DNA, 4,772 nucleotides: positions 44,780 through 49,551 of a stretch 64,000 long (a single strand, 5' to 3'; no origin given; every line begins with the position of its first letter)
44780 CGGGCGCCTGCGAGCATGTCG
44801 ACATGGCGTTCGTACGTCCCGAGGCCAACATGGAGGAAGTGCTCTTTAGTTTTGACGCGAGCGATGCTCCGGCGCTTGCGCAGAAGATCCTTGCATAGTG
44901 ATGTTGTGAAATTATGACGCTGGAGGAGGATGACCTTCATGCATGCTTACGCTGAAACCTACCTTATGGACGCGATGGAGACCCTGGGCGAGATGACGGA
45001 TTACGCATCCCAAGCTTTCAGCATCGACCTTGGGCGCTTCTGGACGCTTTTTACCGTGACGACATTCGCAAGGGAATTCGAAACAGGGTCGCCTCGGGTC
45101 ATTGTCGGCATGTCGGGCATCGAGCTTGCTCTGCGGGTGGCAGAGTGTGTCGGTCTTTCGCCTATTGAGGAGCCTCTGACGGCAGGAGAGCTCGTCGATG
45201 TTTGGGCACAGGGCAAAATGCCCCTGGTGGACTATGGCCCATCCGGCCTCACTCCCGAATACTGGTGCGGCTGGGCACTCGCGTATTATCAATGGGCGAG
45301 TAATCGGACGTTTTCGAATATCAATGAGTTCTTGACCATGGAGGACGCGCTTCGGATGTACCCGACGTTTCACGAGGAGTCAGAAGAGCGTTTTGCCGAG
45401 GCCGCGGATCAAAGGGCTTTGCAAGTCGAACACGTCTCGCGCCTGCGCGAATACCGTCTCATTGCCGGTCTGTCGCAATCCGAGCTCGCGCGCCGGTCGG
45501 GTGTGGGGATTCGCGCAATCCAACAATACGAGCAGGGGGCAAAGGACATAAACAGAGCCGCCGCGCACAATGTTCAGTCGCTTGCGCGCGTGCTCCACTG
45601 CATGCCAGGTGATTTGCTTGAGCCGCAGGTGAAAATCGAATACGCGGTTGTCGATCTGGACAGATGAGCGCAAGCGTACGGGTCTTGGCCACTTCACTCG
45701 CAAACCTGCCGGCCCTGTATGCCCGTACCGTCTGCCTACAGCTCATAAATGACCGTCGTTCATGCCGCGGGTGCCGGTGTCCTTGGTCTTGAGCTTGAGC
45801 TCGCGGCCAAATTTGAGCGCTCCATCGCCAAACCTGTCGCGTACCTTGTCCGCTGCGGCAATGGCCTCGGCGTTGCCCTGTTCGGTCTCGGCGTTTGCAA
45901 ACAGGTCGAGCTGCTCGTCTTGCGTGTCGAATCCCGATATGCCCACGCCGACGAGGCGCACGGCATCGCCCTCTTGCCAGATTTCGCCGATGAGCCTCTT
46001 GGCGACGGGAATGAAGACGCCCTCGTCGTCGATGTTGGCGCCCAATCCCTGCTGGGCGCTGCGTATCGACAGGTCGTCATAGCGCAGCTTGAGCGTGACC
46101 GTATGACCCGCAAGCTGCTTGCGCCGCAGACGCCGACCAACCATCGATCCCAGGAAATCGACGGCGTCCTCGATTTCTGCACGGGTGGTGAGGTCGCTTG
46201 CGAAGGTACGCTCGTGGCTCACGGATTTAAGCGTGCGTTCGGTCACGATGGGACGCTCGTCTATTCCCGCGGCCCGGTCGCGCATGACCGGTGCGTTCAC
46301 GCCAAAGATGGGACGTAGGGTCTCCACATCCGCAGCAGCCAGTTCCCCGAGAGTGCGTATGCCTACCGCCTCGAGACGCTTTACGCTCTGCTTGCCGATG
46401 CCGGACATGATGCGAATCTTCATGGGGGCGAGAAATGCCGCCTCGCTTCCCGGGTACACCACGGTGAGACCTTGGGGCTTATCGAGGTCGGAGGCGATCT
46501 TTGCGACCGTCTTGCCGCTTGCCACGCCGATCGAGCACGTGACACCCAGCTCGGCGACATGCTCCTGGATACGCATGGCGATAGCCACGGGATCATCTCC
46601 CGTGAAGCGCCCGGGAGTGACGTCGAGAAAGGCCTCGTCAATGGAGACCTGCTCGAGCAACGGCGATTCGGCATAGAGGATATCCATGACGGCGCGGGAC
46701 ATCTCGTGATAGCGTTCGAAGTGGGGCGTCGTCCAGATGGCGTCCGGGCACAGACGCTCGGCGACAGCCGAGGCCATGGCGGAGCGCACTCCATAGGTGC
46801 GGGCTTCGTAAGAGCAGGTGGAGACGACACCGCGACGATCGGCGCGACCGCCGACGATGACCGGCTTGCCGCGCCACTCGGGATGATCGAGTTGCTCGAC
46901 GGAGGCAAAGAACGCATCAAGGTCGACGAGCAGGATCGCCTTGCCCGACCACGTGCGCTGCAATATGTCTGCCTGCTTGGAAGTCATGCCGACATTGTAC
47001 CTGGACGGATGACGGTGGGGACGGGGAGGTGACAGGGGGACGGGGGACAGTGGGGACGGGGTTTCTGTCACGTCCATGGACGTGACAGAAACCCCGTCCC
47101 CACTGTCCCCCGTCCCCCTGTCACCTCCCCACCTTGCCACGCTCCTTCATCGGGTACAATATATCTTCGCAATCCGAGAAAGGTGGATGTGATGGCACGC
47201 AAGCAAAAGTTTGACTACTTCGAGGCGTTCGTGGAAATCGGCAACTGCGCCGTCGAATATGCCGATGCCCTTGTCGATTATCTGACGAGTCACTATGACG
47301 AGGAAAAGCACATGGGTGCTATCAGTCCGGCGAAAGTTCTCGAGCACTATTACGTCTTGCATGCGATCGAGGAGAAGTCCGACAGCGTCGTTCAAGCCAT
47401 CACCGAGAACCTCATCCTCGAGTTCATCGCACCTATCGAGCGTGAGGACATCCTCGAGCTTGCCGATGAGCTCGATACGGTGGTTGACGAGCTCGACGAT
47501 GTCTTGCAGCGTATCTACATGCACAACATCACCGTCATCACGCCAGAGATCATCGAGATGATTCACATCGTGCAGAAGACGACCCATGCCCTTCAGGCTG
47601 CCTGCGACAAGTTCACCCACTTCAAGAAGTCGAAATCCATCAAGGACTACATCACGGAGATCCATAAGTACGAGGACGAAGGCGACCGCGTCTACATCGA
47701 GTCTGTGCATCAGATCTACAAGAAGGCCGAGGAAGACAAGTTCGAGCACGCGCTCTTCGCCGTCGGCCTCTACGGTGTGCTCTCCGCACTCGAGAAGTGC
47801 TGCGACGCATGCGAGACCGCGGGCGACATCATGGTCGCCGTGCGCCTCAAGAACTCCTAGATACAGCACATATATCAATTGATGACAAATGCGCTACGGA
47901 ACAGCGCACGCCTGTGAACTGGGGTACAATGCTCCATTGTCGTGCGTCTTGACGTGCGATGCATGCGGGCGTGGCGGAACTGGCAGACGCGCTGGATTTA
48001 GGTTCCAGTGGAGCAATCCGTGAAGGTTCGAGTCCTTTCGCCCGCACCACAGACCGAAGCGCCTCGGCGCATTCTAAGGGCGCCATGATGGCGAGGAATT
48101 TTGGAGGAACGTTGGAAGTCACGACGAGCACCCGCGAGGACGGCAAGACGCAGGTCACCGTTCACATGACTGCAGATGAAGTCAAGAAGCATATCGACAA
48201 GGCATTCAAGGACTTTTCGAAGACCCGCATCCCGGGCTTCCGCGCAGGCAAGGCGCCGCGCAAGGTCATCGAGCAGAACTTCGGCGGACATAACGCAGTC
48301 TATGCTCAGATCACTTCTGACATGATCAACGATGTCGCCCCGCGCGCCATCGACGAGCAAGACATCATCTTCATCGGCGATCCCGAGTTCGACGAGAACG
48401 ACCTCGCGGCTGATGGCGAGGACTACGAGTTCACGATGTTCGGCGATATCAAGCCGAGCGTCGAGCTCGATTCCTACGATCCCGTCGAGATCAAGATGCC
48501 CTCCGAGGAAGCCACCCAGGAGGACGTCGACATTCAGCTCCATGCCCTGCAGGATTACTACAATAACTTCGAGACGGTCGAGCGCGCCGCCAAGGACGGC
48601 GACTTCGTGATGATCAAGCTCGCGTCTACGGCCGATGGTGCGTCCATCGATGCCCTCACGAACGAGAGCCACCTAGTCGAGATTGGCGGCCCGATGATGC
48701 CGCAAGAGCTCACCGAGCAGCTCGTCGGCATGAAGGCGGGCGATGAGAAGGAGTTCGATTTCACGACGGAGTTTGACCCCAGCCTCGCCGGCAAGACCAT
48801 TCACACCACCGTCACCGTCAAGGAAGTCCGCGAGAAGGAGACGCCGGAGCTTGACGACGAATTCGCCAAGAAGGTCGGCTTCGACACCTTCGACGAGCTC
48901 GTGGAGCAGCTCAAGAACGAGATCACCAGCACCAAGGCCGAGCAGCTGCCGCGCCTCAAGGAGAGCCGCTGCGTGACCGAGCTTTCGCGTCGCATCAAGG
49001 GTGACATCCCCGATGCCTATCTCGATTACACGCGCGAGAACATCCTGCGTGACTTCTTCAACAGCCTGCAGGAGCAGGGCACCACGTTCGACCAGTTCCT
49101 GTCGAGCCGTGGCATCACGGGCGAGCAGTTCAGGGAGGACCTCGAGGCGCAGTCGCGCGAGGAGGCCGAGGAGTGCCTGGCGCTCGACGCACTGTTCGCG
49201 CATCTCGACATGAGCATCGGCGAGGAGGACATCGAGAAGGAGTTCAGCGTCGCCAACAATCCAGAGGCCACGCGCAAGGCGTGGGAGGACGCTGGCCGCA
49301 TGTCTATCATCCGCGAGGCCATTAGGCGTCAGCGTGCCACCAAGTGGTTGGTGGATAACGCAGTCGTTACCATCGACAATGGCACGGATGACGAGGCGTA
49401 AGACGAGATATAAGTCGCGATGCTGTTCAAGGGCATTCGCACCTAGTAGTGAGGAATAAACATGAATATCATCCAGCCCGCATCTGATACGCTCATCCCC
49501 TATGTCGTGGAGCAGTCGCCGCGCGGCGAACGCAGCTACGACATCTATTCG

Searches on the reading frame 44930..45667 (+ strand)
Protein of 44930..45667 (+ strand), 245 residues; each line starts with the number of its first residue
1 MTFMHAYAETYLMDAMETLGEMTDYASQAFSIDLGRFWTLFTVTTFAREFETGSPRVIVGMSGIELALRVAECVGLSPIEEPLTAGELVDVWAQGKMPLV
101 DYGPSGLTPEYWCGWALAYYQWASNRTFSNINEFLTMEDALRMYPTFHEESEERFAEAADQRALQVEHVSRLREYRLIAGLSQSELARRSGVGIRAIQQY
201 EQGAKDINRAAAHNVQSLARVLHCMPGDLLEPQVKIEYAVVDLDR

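Call 15: search_protein_families(library=pfam, proteins=[window:44930-45667:+])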
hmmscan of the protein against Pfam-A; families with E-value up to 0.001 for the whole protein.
window:44930-45667:+ (245 aa): 4 families
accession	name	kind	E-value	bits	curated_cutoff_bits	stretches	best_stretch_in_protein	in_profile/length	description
PF01381.28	HTH_3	-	1.2e-08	35.3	23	1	172-224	1-50/55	Helix-turn-helix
PF13560.12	HTH_31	-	5.9e-08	33.3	27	1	171-231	5-62/64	Helix-turn-helix domain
PF13443.12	HTH_26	-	0.00042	21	22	1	171-232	1-60/63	Cro/C1-type HTH DNA-binding domain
PF12844.13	HTH_19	-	0.00052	20.3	30.2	1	170-219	2-48/64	Helix-turn-helix domain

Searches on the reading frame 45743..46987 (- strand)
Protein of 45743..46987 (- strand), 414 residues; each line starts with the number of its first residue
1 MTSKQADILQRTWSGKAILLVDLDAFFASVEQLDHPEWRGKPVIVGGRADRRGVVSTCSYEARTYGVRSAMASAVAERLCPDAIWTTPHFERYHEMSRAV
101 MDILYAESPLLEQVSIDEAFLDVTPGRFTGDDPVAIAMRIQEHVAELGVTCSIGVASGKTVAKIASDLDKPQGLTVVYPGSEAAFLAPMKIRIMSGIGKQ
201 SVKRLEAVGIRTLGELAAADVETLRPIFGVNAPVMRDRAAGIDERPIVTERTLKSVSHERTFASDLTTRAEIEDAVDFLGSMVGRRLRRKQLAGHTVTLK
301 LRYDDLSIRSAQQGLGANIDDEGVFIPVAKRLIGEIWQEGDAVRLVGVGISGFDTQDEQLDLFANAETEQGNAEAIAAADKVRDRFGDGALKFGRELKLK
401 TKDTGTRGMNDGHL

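Call 15: search_protein_families(library=pfam, proteins=[window:45743-46987:-])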
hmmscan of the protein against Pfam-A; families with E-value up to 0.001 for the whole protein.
window:45743-46987:- (414 aa): 3 families
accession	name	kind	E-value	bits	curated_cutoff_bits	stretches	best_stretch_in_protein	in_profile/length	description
PF00817.25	IMS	-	2.1e-46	157.9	23.2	1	21-167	1-148/148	impB/mucB/samB family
PF11799.13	IMS_C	-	4.4e-26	91.9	20.7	1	254-362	2-109/109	impB/mucB/samB family C-terminal domain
PF14520.12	HHH_5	-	8.5e-05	23.4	27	1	194-230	7-43/57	Helix-hairpin-helix domain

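Call 26: find_encoding_contigs(protein=window:45743-46987:-, flank=1500, max_places=10)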
Protein window:45743-46987:- (414 aa): 2 contigs read that carry it; 1 place shown.
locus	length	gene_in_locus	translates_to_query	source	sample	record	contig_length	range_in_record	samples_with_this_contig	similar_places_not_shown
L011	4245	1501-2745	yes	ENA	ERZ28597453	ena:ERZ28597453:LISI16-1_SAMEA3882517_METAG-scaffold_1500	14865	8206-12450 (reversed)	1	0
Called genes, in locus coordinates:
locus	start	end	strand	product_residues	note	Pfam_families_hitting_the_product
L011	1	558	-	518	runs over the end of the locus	PF05697:Trigger_N, PF20648:DUF6809, PF05698:Trigger_C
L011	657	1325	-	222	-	PF01865:PhoU_div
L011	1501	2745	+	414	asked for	PF00817:IMS, PF11799:IMS_C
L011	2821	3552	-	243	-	-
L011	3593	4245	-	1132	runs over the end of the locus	PF00580:UvrD-helicase, PF13245:AAA_19, PF13604:AAA_30 (faint), PF13245:AAA_19 (weak), PF13361:UvrD_C, PF13538:UvrD_C_2 (faint), PF12705:PDDEXK_1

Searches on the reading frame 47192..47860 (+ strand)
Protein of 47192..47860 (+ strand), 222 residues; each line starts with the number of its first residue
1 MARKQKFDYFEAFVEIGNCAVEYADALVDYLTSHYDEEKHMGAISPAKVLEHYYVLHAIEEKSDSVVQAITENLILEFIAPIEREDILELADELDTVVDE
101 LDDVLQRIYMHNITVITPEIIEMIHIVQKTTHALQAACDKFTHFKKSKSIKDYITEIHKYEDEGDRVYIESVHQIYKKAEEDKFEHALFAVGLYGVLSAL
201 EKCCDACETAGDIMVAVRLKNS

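Call 15: search_protein_families(library=pfam, proteins=[window:47192-47860:+])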
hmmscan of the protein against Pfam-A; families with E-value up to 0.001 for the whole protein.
window:47192-47860:+ (222 aa): 1 family
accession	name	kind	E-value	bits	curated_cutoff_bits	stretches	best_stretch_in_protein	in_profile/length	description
PF01865.21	PhoU_div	-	3.9e-15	56.2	24.4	1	51-212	44-206/214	Protein of unknown function DUF47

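Call 17: find_encoding_contigs(protein=window:47192-47860:+, flank=3000, max_places=10)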
Protein window:47192-47860:+ (222 aa): 22 contigs read that carry it; 10 places shown.
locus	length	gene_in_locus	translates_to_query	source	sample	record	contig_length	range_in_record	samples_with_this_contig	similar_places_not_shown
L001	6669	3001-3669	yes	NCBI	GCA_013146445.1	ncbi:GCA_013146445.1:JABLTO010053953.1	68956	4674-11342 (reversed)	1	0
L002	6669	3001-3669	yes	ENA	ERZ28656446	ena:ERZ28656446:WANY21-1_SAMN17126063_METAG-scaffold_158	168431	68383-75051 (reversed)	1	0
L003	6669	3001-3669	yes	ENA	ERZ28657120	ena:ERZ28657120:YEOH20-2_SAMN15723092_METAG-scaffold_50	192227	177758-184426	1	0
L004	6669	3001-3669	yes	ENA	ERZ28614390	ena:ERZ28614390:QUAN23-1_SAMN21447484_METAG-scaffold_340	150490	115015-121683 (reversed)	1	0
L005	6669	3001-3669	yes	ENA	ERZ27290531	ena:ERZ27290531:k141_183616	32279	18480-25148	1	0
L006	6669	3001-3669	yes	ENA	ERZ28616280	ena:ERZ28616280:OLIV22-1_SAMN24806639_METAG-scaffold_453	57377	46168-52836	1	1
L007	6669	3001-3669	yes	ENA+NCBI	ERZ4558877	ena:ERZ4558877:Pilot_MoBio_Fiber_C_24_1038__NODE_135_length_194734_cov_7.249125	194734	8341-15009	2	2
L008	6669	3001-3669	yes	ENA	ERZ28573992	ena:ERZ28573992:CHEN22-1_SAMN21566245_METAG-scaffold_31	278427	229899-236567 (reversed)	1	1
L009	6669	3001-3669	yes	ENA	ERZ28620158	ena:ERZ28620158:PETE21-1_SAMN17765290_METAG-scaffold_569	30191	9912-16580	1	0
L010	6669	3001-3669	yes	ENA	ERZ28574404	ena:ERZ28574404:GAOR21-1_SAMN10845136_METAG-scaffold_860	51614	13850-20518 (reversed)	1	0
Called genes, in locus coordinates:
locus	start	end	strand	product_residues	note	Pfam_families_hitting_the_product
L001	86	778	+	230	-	PF13151:DUF3990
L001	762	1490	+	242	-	PF13560:HTH_31, PF01381:HTH_3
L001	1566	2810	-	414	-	PF00817:IMS, PF11799:IMS_C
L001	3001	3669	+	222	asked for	PF01865:PhoU_div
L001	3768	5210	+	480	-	PF05697:Trigger_N, PF05698:Trigger_C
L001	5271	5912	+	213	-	PF00574:CLP_protease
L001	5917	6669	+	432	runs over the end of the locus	PF06689:zf-C4_ClpX, PF01078:Mg_chelatase (faint), PF05496:RuvB_N (faint), PF00004:AAA, PF07724:AAA_2, PF07728:AAA_5 (faint), PF10431:ClpB_D2-small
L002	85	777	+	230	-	PF13151:DUF3990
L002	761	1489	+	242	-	PF13560:HTH_31, PF01381:HTH_3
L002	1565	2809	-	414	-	PF00817:IMS, PF11799:IMS_C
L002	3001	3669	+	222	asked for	PF01865:PhoU_div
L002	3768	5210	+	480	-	PF05697:Trigger_N, PF05698:Trigger_C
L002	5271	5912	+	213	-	PF00574:CLP_protease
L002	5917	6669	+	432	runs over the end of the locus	PF06689:zf-C4_ClpX, PF01078:Mg_chelatase (faint), PF05496:RuvB_N (faint), PF00004:AAA, PF07724:AAA_2, PF07728:AAA_5 (faint), PF10431:ClpB_D2-small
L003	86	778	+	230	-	PF13151:DUF3990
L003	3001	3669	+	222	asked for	PF01865:PhoU_div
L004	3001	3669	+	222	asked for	PF01865:PhoU_div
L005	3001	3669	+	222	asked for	PF01865:PhoU_div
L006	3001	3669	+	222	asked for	PF01865:PhoU_div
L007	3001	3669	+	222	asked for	PF01865:PhoU_div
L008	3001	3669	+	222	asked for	PF01865:PhoU_div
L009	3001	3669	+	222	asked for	PF01865:PhoU_div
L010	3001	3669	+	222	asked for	PF01865:PhoU_div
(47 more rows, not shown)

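Call 77: find_homologous_proteins(query=window:47192-47860:+, max_evalue=1e-40)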
Query window:47192-47860:+ (222 aa): 52 proteins with E <= 1e-40 among 463 candidates.
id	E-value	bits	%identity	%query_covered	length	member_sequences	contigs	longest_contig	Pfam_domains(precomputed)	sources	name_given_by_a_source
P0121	1.3e-138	478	100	100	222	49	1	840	PF01865.22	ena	-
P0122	1.9e-116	406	85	100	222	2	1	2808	PF01865.22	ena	-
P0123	3.7e-112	391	82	100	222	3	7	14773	PF01865.22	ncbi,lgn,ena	-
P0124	4.2e-112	391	82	100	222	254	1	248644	PF01865.22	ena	-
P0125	9.2e-108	377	78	100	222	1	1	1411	PF01865.22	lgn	-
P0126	2.8e-107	376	79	100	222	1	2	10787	PF01865.22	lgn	-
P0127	2.7e-106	372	77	100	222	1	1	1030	PF01865.22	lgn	-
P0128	6.5e-106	371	75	100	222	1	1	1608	PF01865.22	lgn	-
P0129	1.1e-102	361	75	100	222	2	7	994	PF01865.22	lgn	-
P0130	1.0e-100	354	73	100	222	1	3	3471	PF01865.22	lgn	-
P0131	7.4e-100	351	73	100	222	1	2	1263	PF01865.22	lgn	-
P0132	1.3e-98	347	71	100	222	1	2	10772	PF01865.22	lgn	-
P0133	1.5e-96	341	70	100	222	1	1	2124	PF01865.22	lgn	-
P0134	3.5e-96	339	77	100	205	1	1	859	PF01865.22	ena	-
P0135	1.8e-92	327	70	100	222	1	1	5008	PF01865.22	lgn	-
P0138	2.1e-86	307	65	100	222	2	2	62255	PF01865.22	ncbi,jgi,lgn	jgi:predicted phosphate transport protein (TIGR00153 family)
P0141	7.4e-82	293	65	100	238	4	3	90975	PF01865.22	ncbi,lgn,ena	-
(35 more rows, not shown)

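Call 78: find_encoding_contigs(protein=P0124, flank=1800, max_places=4)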
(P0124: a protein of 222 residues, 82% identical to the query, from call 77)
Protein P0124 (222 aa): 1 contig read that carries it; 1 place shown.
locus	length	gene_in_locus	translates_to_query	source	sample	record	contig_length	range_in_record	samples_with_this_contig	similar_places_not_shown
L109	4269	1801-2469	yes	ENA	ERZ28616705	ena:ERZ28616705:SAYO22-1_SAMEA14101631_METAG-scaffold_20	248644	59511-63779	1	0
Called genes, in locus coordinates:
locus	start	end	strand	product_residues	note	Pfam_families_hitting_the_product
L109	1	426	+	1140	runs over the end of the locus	PF00580:UvrD-helicase, PF13245:AAA_19, PF13604:AAA_30 (faint), PF13361:UvrD_C, PF13538:UvrD_C_2 (faint), PF12705:PDDEXK_1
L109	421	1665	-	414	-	PF00817:IMS, PF11798:IMS_HHH (faint), PF14520:HHH_5 (weak), PF21999:IMS_HHH_1, PF11799:IMS_C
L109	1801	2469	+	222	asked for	PF01865:PhoU_div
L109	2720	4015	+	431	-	PF05697:Trigger_N, PF05698:Trigger_C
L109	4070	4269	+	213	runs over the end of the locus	PF00574:CLP_protease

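Call 79: find_encoding_contigs(protein=P0138, flank=1800, max_places=3)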
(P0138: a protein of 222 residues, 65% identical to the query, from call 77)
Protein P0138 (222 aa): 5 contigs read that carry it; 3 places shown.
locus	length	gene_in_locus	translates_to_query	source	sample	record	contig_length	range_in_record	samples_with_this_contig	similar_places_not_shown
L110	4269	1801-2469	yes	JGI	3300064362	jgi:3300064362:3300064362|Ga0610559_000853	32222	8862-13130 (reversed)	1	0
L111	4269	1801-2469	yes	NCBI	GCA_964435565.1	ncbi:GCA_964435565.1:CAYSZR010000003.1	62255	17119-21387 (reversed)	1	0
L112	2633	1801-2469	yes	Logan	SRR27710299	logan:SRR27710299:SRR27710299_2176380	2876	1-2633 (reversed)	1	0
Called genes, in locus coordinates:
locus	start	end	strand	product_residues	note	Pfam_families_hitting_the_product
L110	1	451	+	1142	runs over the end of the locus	PF00580:UvrD-helicase, PF13245:AAA_19, PF13361:UvrD_C, PF13538:UvrD_C_2 (faint), PF12705:PDDEXK_1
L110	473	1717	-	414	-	PF00817:IMS, PF14520:HHH_5 (faint), PF21999:IMS_HHH_1 (weak), PF11799:IMS_C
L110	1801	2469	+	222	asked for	PF01865:PhoU_div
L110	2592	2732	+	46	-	-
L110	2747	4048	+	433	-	PF05697:Trigger_N, PF05698:Trigger_C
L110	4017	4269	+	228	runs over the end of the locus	PF00574:CLP_protease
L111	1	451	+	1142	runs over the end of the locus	PF00580:UvrD-helicase, PF13245:AAA_19, PF13361:UvrD_C, PF13538:UvrD_C_2 (faint), PF12705:PDDEXK_1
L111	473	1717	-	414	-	PF00817:IMS, PF14520:HHH_5 (faint), PF21999:IMS_HHH_1 (weak), PF11799:IMS_C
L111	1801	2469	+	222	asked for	PF01865:PhoU_div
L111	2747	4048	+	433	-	PF05697:Trigger_N, PF05698:Trigger_C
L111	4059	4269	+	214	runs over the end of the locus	PF00574:CLP_protease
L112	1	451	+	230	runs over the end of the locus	?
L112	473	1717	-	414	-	PF00817:IMS, PF14520:HHH_5 (faint), PF21999:IMS_HHH_1 (weak), PF11799:IMS_C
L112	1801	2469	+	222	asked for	PF01865:PhoU_div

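Call 80: find_encoding_contigs(protein=P0141, flank=1800, max_places=3)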
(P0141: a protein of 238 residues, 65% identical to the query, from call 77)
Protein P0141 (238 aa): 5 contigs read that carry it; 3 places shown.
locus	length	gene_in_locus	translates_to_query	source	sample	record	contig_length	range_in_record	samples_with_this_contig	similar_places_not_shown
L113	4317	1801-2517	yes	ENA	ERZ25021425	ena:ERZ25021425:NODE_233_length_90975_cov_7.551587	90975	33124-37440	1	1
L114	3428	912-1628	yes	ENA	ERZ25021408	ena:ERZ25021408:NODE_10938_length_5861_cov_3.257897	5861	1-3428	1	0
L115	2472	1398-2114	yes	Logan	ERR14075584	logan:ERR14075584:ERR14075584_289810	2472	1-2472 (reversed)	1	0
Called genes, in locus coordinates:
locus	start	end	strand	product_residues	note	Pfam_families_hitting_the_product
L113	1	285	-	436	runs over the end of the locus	PF05697:Trigger_N, PF05698:Trigger_C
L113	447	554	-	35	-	-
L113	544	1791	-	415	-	PF00817:IMS, PF21999:IMS_HHH_1 (weak), PF11799:IMS_C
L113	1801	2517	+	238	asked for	PF01865:PhoU_div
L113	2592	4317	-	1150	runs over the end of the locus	PF00580:UvrD-helicase, PF13245:AAA_19, PF13604:AAA_30 (faint), PF13245:AAA_19 (weak), PF13087:AAA_12 (faint), PF13361:UvrD_C, PF13538:UvrD_C_2 (faint), PF12705:PDDEXK_1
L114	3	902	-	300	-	?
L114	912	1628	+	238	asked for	PF01865:PhoU_div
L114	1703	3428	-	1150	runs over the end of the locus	PF00580:UvrD-helicase, PF13245:AAA_19, PF13604:AAA_30 (faint), PF13245:AAA_19 (weak), PF13087:AAA_12 (faint), PF13361:UvrD_C, PF13538:UvrD_C_2 (faint), PF12705:PDDEXK_1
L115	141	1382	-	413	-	PF00817:IMS, PF21999:IMS_HHH_1 (weak), PF11799:IMS_C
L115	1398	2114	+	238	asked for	PF01865:PhoU_div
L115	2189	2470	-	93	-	?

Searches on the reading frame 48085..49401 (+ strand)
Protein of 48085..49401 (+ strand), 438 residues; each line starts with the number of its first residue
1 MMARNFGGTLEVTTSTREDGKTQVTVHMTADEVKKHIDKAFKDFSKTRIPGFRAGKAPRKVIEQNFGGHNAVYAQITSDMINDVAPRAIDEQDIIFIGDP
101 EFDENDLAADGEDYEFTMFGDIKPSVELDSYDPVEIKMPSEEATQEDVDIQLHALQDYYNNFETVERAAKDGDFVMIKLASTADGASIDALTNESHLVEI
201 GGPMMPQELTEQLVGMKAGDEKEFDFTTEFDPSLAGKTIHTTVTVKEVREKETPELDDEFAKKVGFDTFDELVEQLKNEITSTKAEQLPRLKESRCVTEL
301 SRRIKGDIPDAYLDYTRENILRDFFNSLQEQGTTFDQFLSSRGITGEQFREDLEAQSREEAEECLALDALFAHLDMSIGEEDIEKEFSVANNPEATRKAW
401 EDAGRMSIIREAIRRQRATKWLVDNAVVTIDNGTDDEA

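Call 15: search_protein_families(library=pfam, proteins=[window:48085-49401:+])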
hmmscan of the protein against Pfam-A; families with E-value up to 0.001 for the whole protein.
window:48085-49401:+ (438 aa): 3 families
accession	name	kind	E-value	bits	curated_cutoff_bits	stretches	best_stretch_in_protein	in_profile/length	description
PF05697.18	Trigger_N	-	2.2e-31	109.5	22.2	1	11-154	2-143/144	Bacterial trigger factor protein (TF)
PF05698.19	Trigger_C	-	4.2e-15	56.6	22.7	1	268-423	1-161/162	Bacterial trigger factor protein (TF) C-terminus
PF00254.34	FKBP_C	-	0.00023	21.9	21.1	1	167-228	3-67/94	FKBP-type peptidyl-prolyl cis-trans isomerase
